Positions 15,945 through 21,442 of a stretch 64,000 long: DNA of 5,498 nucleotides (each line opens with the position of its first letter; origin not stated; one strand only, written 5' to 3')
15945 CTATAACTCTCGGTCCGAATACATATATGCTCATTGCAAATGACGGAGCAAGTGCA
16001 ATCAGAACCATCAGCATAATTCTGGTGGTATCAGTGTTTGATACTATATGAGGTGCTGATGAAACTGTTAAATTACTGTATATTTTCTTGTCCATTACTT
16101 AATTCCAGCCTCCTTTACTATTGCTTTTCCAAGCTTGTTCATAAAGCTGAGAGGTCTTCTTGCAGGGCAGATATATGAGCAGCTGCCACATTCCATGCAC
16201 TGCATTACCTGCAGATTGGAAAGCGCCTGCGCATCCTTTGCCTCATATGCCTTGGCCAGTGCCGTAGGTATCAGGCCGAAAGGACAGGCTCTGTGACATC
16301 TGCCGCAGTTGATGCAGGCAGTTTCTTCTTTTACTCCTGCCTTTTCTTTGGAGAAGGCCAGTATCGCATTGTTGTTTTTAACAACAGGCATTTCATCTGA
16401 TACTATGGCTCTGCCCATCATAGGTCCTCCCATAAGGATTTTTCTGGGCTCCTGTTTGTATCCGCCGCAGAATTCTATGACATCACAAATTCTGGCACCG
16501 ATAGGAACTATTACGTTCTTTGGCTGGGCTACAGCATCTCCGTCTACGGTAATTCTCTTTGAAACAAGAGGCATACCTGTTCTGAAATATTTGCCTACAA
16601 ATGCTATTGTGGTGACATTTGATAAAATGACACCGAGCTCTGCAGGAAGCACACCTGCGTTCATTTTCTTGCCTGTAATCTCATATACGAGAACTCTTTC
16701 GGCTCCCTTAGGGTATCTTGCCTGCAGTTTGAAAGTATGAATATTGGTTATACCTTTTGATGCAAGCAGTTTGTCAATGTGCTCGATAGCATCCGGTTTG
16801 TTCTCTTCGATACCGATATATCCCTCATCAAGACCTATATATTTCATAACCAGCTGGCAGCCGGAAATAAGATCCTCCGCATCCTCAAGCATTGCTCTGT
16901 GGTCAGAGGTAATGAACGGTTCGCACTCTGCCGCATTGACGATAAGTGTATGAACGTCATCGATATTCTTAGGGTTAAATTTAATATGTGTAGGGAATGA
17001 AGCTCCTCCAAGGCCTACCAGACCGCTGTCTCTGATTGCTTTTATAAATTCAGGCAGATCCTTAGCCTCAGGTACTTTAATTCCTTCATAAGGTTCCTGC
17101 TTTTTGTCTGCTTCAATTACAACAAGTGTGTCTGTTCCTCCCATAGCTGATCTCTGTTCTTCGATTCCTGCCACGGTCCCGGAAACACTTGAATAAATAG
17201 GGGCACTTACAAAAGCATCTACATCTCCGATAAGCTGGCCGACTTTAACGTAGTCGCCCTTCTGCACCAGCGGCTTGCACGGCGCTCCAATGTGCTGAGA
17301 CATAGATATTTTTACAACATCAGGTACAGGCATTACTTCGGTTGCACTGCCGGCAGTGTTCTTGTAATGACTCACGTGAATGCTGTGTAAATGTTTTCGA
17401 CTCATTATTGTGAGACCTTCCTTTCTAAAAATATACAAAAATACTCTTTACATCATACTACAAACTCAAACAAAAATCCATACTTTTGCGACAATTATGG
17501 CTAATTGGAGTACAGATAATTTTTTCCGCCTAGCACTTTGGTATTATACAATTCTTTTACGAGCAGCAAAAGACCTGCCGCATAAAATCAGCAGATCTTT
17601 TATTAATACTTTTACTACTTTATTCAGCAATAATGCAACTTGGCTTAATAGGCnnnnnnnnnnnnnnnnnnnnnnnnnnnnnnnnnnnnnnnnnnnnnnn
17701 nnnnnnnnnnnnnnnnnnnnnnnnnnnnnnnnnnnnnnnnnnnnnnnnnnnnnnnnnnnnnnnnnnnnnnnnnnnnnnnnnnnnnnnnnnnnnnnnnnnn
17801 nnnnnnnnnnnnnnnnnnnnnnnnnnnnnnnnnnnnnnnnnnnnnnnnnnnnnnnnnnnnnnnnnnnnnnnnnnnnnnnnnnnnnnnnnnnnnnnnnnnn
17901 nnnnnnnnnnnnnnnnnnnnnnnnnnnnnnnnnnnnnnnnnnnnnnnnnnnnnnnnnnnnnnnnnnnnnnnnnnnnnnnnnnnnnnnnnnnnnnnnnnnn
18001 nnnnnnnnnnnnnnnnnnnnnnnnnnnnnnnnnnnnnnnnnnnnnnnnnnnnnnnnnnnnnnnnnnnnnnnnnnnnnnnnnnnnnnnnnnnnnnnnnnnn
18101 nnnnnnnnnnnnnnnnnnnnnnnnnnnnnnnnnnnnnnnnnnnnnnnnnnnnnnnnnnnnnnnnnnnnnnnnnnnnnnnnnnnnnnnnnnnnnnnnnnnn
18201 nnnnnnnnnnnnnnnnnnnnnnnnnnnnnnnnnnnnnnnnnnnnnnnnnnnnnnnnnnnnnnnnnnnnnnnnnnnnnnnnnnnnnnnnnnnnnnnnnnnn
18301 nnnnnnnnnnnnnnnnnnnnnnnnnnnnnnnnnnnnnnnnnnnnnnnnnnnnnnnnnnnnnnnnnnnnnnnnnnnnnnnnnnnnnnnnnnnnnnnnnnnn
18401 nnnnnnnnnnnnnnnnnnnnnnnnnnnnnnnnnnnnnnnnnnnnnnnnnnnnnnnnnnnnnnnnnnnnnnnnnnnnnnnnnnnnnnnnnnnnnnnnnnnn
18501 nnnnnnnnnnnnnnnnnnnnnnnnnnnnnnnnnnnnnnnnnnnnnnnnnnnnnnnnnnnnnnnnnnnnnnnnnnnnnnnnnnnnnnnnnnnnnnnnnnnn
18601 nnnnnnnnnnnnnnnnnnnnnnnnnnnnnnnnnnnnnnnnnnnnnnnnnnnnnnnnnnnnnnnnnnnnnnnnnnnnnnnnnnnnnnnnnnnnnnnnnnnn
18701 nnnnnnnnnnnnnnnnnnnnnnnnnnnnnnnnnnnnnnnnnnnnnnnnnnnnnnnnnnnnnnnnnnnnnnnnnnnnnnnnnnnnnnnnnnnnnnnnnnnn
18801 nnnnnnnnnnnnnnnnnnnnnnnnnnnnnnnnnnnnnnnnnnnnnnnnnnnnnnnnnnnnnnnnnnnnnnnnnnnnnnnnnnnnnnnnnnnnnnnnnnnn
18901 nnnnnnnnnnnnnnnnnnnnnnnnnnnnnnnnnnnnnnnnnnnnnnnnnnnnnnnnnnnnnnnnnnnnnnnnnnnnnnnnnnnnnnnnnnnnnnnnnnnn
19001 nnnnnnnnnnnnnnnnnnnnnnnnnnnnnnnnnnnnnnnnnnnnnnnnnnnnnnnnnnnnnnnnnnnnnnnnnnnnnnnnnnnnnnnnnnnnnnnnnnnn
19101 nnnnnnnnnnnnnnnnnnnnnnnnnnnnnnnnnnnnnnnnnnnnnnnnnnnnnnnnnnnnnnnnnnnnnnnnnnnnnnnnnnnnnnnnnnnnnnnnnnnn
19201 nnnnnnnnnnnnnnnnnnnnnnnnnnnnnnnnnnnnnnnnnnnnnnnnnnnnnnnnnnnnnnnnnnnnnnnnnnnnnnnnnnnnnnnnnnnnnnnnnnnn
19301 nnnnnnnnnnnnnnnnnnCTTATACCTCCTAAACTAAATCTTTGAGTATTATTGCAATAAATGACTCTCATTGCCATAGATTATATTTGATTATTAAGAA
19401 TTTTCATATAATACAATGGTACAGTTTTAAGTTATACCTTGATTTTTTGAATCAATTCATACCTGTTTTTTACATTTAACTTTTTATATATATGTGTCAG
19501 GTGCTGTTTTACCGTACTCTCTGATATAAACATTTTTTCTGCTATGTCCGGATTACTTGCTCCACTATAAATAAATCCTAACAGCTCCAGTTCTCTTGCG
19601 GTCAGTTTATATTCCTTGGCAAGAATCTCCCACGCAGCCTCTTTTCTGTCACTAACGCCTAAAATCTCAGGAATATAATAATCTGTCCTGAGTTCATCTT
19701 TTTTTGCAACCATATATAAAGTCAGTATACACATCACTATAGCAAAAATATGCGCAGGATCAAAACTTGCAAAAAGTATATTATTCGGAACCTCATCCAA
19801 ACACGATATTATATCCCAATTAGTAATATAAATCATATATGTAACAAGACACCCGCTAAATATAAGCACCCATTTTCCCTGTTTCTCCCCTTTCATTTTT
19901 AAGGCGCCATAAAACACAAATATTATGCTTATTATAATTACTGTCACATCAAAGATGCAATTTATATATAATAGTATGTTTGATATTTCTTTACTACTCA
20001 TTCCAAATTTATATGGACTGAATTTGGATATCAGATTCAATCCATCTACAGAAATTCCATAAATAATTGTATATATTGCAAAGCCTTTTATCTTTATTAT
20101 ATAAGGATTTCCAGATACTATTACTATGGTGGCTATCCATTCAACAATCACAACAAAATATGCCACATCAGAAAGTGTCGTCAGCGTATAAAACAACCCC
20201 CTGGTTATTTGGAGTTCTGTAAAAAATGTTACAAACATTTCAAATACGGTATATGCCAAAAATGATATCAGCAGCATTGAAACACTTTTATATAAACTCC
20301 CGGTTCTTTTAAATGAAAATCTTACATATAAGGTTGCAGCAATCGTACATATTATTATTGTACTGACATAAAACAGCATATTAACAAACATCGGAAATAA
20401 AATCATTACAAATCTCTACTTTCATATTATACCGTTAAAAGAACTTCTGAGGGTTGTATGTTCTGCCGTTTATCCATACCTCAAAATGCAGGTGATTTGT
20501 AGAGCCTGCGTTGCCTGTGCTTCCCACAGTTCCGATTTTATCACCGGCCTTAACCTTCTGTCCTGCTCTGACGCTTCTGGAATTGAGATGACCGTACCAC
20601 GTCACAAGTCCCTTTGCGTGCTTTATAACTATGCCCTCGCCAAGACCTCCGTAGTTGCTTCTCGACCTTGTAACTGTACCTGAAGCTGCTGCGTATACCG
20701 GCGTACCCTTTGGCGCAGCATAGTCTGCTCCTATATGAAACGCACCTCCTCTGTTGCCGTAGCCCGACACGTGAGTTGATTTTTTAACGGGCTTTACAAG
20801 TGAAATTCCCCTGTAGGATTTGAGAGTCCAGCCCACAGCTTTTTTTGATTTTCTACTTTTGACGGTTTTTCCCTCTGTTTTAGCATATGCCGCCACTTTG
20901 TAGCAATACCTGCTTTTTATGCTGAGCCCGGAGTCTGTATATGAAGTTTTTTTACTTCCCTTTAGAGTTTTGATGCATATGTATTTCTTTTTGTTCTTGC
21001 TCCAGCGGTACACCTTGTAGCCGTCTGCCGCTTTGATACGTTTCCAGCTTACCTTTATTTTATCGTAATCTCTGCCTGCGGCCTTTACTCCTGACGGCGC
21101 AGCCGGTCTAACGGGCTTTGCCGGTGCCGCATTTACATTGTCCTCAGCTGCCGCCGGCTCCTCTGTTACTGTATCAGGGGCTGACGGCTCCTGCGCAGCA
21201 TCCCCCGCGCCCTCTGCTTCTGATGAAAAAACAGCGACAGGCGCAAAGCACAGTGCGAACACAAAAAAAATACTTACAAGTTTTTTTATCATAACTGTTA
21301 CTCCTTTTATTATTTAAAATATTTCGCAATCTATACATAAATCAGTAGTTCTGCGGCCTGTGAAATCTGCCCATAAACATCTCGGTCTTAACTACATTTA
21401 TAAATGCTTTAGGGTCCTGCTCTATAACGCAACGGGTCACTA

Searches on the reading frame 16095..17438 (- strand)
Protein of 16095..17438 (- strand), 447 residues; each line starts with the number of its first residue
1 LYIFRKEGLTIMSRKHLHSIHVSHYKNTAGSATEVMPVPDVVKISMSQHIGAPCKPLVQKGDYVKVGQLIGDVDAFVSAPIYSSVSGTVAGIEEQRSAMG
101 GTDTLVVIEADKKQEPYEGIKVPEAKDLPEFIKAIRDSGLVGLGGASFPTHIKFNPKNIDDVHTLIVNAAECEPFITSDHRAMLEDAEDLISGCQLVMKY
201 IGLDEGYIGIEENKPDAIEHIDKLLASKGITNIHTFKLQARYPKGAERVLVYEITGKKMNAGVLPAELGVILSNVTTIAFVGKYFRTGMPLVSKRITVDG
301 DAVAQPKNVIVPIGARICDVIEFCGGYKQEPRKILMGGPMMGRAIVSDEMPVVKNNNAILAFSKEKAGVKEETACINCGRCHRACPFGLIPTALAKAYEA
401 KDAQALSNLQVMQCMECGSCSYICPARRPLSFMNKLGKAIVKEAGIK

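Call 53: search_protein_families(library=ncbifam, proteins=[window:16095-17438:-], max_evalue=1e-10)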
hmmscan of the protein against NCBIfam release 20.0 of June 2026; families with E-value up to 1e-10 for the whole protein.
window:16095-17438:- (447 aa): 8 families
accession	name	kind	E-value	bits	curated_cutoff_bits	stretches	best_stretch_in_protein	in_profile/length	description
TIGR01945.1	rnfC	subfamily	4.3e-131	437.4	245.95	1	24-443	13-433/435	RnfABCDGE type electron transport complex subunit C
NF003454.1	PRK05035.1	equivalog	3.1e-110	369.3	345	1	21-441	11-435/556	electron transport complex subunit RsxC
NF041837.1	rnfC_Methano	equivalog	2.3e-68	231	650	1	37-441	8-426/438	Rnf electron transport complex subunit RnfC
TIGR04481.1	PR_assoc_PrdC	equivalog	1.6e-62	211.7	490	1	43-364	2-307/425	proline reductase-associated electron transfer protein PrdC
NF003761.0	PRK05352.1-4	equivalog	1.5e-19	70.1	450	1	36-349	26-316/449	Na(+)-translocating NADH-quinone reductase subunit A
TIGR01959.1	nuoF_fam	equivalog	1.6e-12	46.6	558.65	1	107-223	13-132/410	NADH-quinone oxidoreductase subunit NuoF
TIGR01936.1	nqrA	equivalog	1.1e-11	44.3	321.05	0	41-349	28-312/446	NADH:ubiquinone reductase (Na(+)-transporting) subunit A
NF010120.0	PRK13596.1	equivalog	1.5e-11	43.5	389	1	109-212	21-127/433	NADH-quinone oxidoreductase subunit NuoF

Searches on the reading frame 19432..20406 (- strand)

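Call 53: search_protein_families(library=ncbifam, proteins=[window:19432-20406:-], max_evalue=1e-10)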
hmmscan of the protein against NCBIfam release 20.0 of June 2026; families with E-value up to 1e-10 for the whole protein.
window:19432-20406:- (324 aa): 5 families
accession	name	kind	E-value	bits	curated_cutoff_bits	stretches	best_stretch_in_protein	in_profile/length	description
NF007505.1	PRK10100.1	equivalog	2.9e-15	56.5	250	1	263-316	140-193/204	biofilm master transcriptional regulator CsgD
NF003420.0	PRK04841.1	equivalog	1.8e-13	49.5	537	1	262-321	833-892/903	HTH-type transcriptional regulator MalT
TIGR03020.2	EpsA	equivalog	1.2e-12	48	170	1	265-323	188-246/247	XrtB/PEP-CTERM-associated transcriptional regulator EpsA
NF047785.1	respo_reg_MadR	equivalog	4e-11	42.7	300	1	264-319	145-200/209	MadR family response regulator transcription factor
NF007935.0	PRK10651.1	equivalog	7.4e-11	41.6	250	1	241-317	130-205/216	two-component system response regulator NarL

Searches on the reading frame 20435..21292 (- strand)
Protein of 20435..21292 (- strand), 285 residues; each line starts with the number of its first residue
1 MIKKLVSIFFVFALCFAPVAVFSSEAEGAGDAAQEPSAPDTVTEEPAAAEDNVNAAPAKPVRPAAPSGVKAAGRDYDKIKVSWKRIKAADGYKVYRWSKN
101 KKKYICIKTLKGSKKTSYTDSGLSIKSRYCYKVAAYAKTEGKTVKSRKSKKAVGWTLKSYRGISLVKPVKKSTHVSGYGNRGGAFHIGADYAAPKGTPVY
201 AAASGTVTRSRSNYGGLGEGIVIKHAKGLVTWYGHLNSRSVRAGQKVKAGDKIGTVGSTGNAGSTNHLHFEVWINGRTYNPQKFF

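Call 53: search_protein_families(library=ncbifam, proteins=[window:20435-21292:-], max_evalue=1e-10)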
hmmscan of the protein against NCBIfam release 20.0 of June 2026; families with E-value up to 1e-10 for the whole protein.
window:20435-21292:- (285 aa): 13 families
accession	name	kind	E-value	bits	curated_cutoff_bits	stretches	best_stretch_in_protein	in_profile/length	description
NF053824.1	PdgNdpepShyC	equivalog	1.9e-22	79.8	700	1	186-282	296-390/429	peptidoglycan DD-endopeptidase ShyC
NF008652.0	PRK11649.1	equivalog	6.5e-22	77.8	341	1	184-281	311-406/439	murein DD-endopeptidase MepM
NF050804.1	CellDivDipMCaul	equivalog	2.2e-19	69.7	900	1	167-272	509-613/634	cell division endopeptidase DipM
NF052530.1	Heli_ShapePgp3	exception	2.8e-19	69.3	300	1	183-284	164-263/270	peptidoglycan metallopeptidase Pgp3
NF052336.1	PdgHdaseHSB100310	equivalog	4.1e-19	69.1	500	1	174-277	43-146/316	peptidoglycan hydrolase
NF041208.1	celldiv_DipM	equivalog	3.1e-18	66.2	740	1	159-284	291-416/419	cell division endopeptidase DipM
NF040883.1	amid_act_ActS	equivalog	4.6e-18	65.4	375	1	170-284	121-232/242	amidase activator ActS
NF053825.1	PdgNdpepShyA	equivalog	1e-17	63.9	700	1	129-281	247-389/425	peptidoglycan DD-endopeptidase ShyA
NF008123.1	PRK10871.1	equivalog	2.7e-16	59.9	311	1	187-284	266-361/365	murein hydrolase activator NlpD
NF053738.1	S2SprSpoIIQBc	equivalog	4.1e-16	59.3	250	1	197-285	135-223/232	stage II sporulation protein SpoIIQ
NF052529.1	PG_M23_Pgp6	exception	8.7e-16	57.6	600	1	184-284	333-431/452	peptidoglycan metallopeptidase Pgp6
NF008644.1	PRK11637.1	equivalog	1e-12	47.8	270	1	167-283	266-381/385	murein hydrolase activator EnvC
NF004799.0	PRK06148.1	subfamily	5.7e-12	44.4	1128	1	183-275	438-540/1015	hypothetical protein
